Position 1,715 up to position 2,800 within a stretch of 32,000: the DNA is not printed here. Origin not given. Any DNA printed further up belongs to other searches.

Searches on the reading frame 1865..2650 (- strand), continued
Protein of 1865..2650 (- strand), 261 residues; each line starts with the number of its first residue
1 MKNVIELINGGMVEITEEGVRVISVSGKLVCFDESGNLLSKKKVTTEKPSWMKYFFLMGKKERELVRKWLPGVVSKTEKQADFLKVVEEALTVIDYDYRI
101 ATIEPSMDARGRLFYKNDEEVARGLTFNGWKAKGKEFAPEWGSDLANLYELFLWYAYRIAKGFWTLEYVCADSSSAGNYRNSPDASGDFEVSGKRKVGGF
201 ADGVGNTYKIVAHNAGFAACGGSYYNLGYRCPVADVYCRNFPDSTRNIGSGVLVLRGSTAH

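Call 35: fold_search(model_id=the predicted structure, library=pdb)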
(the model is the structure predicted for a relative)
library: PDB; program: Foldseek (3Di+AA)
matches with E <= 10: 148; with E <= 0.001: 0
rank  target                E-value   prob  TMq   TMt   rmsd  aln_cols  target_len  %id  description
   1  5vf4_D                1.3e-02  0.90  0.42  0.30  14.1       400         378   10  Thermus aquaticus variable protein (TaqVP) from diversity-generating retroelements (DGR) (released 2017-05-24)
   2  5vf4_C                2.5e-02  0.95  0.47  0.34  10.0       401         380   11  Thermus aquaticus variable protein (TaqVP) from diversity-generating retroelements (DGR) (released 2017-05-24)
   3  8qf6_A                2.9e-02  0.93  0.37  0.25   6.1       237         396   11  Sulfoxide synthase from Chloracidobacterium thermophilum, EgtB type II, in complex with iron and trimethylhistidine (released 2024-09-11)
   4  6o6m_B                3.1e-02  0.93  0.37  0.25   6.1       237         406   11  The Structure of EgtB (Cabther) (released 2019-07-31)
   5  6qki_B                3.5e-02  0.85  0.31  0.22   6.7       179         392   12  Native structure of EgtB from Chloracidobacterium thermophilum, a type II sulfoxide synthase (released 2019-03-27)
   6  6o6m_D                3.5e-02  0.72  0.32  0.22  12.1       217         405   13  The Structure of EgtB (Cabther) (released 2019-07-31)
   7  1yu3                  3.7e-02  0.92  0.36  0.26   6.2       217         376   12  Major Tropism Determinant I1 Variant (released 2005-09-20)
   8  5vf4_A                3.7e-02  0.77  0.35  0.25  11.1       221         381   13  Thermus aquaticus variable protein (TaqVP) from diversity-generating retroelements (DGR) (released 2017-05-24)
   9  6qki_D                3.9e-02  0.89  0.33  0.23   6.2       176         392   12  Native structure of EgtB from Chloracidobacterium thermophilum, a type II sulfoxide synthase (released 2019-03-27)
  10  1yu0                  4.2e-02  0.96  0.38  0.27   7.1       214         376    9  Major Tropism Determinant P1 Variant (released 2005-09-20)
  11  6o6l_A                4.2e-02  0.85  0.32  0.22   6.3       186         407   12  The Structure of EgtB(Cabther) in complex with Hercynine (released 2019-07-31)
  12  1yu2                  4.8e-02  0.95  0.38  0.27   5.9       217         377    9  Major Tropism Determinant M1 Variant (released 2005-09-20)
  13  6qki_C                5.7e-02  0.69  0.31  0.22   6.3       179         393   13  Native structure of EgtB from Chloracidobacterium thermophilum, a type II sulfoxide synthase (released 2019-03-27)
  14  6o6m_C                8.3e-02  0.77  0.33  0.22   6.2       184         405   12  The Structure of EgtB (Cabther) (released 2019-07-31)
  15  2y3c                  9.4e-02  0.77  0.38  0.36  10.2       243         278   12  Treponema denticola variable protein 1 (released 2011-08-31)
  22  1yu4_A                3.5e-01  0.60  0.37  0.27   6.3       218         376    9  Major Tropism Determinant U1 Variant (released 2005-09-20)
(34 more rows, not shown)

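Call 36: find_related_loci(query=A4, collection=genome_contigs, flank=10000)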
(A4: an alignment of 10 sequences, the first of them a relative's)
Query A4 (215 aa) in genome_contigs; peptide patterns used: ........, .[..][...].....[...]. (x = any residue, [..] = any of these).
14 stretches matched a pattern; 3 encode a relative of the query (tblastn E <= 1e-3); 3 distinct loci.
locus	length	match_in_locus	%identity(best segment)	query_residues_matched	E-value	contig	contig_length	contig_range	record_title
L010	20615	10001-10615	46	9-210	5e-56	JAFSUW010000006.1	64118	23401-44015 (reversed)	MAG: Clostridia bacterium isolate RGIG3495 Goat_Rumen.Co__c267903, whole genome shotgun sequence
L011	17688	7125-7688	49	6-190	2e-53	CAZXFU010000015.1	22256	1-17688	MAG TPA_asm: uncultured Eubacteriales bacterium isolate binchicken_co323_74 genome assembly, contig: NODE_2152_length_22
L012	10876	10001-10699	43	6-209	2e-45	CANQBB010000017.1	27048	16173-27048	MAG: uncultured Clostridia bacterium isolate Lapin-004__bin13 genome assembly, contig: Lapin-004__NODE_2130_length_27048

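Call 44: find_encoding_contigs(protein=P0065, flank=10000, max_places=2)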
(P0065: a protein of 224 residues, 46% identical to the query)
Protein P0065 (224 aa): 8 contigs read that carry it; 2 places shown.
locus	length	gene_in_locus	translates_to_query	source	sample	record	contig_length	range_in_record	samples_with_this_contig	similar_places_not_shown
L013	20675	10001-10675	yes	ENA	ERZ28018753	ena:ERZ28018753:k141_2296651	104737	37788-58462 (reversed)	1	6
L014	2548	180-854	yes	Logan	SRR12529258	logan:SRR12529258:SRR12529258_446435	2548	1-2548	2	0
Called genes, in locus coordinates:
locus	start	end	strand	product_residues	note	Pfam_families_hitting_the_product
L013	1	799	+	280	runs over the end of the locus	PF04085:MreC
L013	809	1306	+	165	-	-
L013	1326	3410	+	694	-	PF03717:PBP_dimer, PF00905:Transpeptidase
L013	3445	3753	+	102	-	-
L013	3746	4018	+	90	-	PF07486:Hydrolase_2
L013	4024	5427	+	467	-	PF20769:YPEB_N, PF14620:YPEB_PepSY1-2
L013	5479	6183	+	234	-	PF27667:YdcC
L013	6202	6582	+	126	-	PF02452:PemK_toxin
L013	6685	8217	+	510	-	PF00753:Lactamase_B (weak), PF10996:Beta-Casp (faint), PF07521:RMMBL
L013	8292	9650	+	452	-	PF01938:TRAM (weak), PF05958:tRNA_U5-meth_tr, PF01135:PCMT (weak), PF02475:TRM5-TYW2_MTfase (weak), PF03602:Cons_hypoth95, PF05175:MTS, PF09445:Methyltransf_15, PF13847:Methyltransf_31, +2 more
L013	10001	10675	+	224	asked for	-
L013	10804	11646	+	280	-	PF20016:ThsA_Macro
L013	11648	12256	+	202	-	PF08937:ThsB_TIR (weak)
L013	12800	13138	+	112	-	-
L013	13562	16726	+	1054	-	PF00005:ABC_tran, PF13304:AAA_21 (faint), PF02687:FtsX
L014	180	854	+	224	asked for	-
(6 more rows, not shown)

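Call 45: find_encoding_contigs(protein=P0048, flank=10000, max_places=2)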
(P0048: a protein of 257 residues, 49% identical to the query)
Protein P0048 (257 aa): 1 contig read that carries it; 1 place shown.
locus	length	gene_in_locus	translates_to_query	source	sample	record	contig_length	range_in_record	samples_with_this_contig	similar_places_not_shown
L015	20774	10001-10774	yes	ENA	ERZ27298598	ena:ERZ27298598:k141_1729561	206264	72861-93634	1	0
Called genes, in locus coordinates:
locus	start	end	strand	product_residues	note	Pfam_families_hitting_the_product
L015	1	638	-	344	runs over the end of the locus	PF16258:DUF4912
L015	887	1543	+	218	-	-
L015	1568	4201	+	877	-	PF00133:tRNA-synt_1, PF01406:tRNA-synt_1e (faint), PF09334:tRNA-synt_1g, PF13603:tRNA-synt_1_2, PF09334:tRNA-synt_1g, PF08264:Anticodon_1, PF10458:Val_tRNA-synt_C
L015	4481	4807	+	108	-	PF01740:STAS, PF13466:STAS_2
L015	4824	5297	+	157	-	PF13581:HATPase_c_2, PF02518:HATPase_c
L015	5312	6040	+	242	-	PF04542:Sigma70_r2, PF04545:Sigma70_r4, PF08281:Sigma70_r4_2 (weak)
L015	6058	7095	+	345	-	PF08486:SpoIID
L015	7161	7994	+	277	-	PF01551:Peptidase_M23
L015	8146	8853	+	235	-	-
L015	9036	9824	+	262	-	-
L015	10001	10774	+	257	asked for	-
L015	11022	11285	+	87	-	PF00312:Ribosomal_S15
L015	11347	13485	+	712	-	PF01138:RNase_PH, PF03725:RNase_PH_C, PF03726:PNPase, PF01138:RNase_PH, PF00013:KH_1, PF00575:S1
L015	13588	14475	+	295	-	PF00005:ABC_tran, PF13304:AAA_21, PF13732:DrrA1-3_C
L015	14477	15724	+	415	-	PF12698:ABC2_membrane_3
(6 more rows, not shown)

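Call 46: find_encoding_contigs(protein=P0076, flank=10000, max_places=2)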
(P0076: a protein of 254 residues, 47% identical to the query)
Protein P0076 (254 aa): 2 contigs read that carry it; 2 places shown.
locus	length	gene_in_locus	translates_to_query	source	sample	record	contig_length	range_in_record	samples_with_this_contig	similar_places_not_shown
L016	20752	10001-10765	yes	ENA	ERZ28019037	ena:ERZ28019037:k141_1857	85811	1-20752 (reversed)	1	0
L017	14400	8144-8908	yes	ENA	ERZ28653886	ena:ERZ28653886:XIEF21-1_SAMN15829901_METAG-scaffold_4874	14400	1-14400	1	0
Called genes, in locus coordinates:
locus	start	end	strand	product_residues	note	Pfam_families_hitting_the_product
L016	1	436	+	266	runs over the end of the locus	PF04055:Radical_SAM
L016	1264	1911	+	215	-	PF09560:Spore_YunB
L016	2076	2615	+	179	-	PF13238:AAA_18, PF01202:SKI (weak), PF13207:AAA_17 (faint)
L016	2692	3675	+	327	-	PF02504:FA_synthesis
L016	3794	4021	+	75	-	PF00550:PP-binding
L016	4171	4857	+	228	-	PF14622:Ribonucleas_3_3, PF00636:Ribonuclease_3, PF24995:DSRM_2 (weak), PF00035:dsrm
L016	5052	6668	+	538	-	-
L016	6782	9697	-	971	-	PF00395:SLH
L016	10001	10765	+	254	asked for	-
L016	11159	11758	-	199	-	PF21176:RecR_HhH, PF02132:RecR_ZnF, PF13662:Toprim_4, PF01751:Toprim, PF21175:RecR_C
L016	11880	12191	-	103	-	PF02575:YbaB_DNA_bd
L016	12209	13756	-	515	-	PF06068:TIP49 (faint), PF13177:DNA_pol3_delta2, PF00004:AAA, PF22608:DNAX_ATPase_lid, PF12169:DNA_pol3_gamma3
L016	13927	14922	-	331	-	PF08668:HDOD (weak), PF13487:HD_5, PF01966:HD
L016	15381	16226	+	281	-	PF01430:HSP33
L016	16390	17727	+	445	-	PF00342:PGI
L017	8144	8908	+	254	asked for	-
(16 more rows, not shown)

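Call 49: search_solved_structures(query=A3, max_evalue=10, show_alignments=2)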
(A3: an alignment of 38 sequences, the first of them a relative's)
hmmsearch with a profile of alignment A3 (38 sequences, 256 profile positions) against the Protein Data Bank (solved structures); distinct sequences matched with E-value up to 10: 0.

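Call 54: fold_search(model_id=the predicted structure, library=viral)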
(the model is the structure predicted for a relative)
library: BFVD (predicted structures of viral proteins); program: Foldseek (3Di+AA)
matches with E <= 10: 348; with E <= 0.001: 1
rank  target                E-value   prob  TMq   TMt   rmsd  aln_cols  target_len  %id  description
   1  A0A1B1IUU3            1.3e-04  0.99  0.39  0.18  23.2       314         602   13  (no name in the UniProt tables at hand)
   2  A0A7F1                2.5e-03  1.00  0.45  0.47   4.7       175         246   19  Sulfatase-modifying factor enzyme-like domain-containing protein [Microcystis phage LMM01]
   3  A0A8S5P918            4.1e-03  0.97  0.36  0.08   9.1       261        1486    9  Collagen triple helix repeat protein [Podoviridae sp. ctU7u6]
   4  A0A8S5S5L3            7.3e-03  0.96  0.36  0.11  13.1       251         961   10  Tail collar fiber protein [Podoviridae sp. ctsUe5]
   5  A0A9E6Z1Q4            1.1e-02  1.00  0.44  0.22   6.8       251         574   11  (no name in the UniProt tables at hand)
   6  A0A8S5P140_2          1.6e-02  0.92  0.36  0.11   8.0       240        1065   11  Spore coat protein H kinase fold, TRANSFERASE [Myoviridae sp. ctrCp2]
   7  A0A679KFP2            2.0e-02  0.85  0.43  0.19  13.9       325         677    9  Tail fiber protein [Escherichia phage T7]
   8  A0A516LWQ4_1          3.2e-02  0.09  0.08  0.03  21.6       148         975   13  (no name in the UniProt tables at hand)
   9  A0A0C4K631            5.0e-02  0.87  0.39  0.19  11.7       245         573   10  (no name in the UniProt tables at hand)
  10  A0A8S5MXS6            5.7e-02  0.94  0.43  0.22   9.4       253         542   10  Tail collar fiber protein [Myoviridae sp. ctRRy11]
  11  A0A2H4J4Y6            5.7e-02  0.90  0.31  0.13   6.6       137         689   14  Sulfatase-modifying factor enzyme-like domain-containing protein [uncultured Caudovirales phage]
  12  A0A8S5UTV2            8.8e-02  0.28  0.13  0.17  19.2       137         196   13  Uncharacterized protein [Myoviridae sp. ctYA416]
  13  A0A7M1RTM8            1.2e-01  0.15  0.22  0.11  12.9       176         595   11  Uncharacterized protein [uncultured phage cr6_1]
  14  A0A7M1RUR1            1.3e-01  0.33  0.29  0.15  11.8       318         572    9  Tail fiber protein [uncultured phage cr55_1]
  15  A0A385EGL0            1.5e-01  0.14  0.11  0.16  17.0       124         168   14  Uncharacterized protein [Caulobacter phage CcrSC]
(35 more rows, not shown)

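Call 59: search_protein_representatives(alignment_id=A3)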
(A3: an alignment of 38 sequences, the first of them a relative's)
Query: 38 sequences, 256 profile positions. Proteins with E-value up to 0.001 (for the whole library): 590; up to 1e-10: 410; up to 1e-30: 145. The best 150 are listed.
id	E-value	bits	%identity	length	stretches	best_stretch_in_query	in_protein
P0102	1.1e-178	608.1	-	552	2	3-255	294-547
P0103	2.2e-151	518.7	-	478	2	46-256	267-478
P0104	2.4e-90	318.7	-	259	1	7-256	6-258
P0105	9.2e-90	316.8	-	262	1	1-256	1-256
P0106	1.3e-84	299.9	-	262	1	1-255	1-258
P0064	1.0e-83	297.0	-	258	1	25-256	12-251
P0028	2.8e-83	295.6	-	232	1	48-255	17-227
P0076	4.4e-83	294.9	-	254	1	1-256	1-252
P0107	1.6e-81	289.8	-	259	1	1-255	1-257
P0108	2.0e-81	289.4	-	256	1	10-255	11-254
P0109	5.2e-81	288.1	-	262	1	1-256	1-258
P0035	6.3e-80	284.6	-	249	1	11-255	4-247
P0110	7.1e-80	284.4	-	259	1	3-256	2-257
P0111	8.9e-80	284.1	-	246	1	19-256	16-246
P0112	1.3e-79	283.6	-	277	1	1-256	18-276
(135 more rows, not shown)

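Call 61: search_protein_families(library=padloc, proteins=[P0001, P0004], max_evalue=0.01)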
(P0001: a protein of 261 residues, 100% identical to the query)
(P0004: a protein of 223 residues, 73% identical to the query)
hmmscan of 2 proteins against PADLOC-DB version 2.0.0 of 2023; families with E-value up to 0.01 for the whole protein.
P0001 (261 aa): 0 families

P0004 (223 aa): 0 families
